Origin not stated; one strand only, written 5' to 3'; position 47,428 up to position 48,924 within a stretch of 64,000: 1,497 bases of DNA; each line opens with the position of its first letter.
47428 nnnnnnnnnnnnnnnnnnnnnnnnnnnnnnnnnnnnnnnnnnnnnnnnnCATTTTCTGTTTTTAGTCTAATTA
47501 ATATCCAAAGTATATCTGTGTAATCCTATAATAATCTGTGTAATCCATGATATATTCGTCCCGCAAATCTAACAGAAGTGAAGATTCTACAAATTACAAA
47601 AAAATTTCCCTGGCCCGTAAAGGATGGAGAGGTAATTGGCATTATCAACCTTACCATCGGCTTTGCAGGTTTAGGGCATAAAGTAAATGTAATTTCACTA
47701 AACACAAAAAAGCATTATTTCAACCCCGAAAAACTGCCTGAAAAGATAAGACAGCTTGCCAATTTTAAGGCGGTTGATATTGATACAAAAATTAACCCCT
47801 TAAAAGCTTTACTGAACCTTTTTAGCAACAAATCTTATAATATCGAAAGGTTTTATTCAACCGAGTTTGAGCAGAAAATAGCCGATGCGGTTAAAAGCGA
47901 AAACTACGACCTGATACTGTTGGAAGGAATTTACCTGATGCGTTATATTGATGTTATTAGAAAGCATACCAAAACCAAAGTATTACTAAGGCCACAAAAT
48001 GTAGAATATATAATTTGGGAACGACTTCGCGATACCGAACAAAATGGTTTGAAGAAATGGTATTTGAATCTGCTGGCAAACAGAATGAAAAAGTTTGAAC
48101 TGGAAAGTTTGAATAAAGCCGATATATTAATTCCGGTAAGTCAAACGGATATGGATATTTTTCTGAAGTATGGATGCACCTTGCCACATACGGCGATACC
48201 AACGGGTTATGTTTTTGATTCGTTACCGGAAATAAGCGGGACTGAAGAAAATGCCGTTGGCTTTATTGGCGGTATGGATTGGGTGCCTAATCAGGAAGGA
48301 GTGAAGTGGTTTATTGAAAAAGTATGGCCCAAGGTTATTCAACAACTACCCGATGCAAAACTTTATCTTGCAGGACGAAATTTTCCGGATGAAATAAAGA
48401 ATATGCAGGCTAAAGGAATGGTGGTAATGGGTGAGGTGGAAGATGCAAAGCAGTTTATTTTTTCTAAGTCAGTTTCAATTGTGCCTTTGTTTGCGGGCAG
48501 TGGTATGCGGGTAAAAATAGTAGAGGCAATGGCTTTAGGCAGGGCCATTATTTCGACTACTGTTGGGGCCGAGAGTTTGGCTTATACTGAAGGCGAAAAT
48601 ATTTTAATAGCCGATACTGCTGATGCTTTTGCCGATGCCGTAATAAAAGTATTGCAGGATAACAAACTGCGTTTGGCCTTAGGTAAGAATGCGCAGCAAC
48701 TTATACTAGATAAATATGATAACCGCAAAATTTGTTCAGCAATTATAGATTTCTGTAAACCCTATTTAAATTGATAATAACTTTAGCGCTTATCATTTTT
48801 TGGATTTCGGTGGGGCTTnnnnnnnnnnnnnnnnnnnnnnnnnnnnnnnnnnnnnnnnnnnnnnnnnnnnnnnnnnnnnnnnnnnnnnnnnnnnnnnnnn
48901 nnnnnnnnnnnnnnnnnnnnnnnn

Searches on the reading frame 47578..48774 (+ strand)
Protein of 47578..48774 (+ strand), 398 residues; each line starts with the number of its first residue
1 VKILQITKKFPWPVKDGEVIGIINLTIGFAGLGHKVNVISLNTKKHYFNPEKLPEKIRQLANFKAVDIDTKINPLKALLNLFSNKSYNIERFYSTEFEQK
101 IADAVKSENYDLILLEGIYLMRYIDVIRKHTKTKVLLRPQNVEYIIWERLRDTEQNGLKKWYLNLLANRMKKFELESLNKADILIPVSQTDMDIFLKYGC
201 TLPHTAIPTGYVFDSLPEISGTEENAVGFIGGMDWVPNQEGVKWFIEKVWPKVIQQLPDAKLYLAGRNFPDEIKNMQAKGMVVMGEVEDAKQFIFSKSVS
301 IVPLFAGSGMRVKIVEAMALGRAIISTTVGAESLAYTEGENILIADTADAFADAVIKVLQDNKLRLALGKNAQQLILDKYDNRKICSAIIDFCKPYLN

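Call 65: search_protein_families(library=pfam, proteins=[window:47578-48774:+], max_evalue=0.00001)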
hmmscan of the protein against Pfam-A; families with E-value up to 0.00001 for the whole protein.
window:47578-48774:+ (398 aa): 3 families
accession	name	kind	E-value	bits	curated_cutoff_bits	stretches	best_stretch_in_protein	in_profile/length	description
PF13692.12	Glyco_trans_1_4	-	8e-26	91.4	27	1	225-361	2-142/142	Glycosyl transferases group 1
PF00534.26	Glycos_transf_1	-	1.1e-10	41.8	26.4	1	227-374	18-171/172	Glycosyl transferases group 1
PF13524.12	Glyco_trans_1_2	-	4.1e-09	37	25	1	255-389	10-142/144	Glycosyl transferase-like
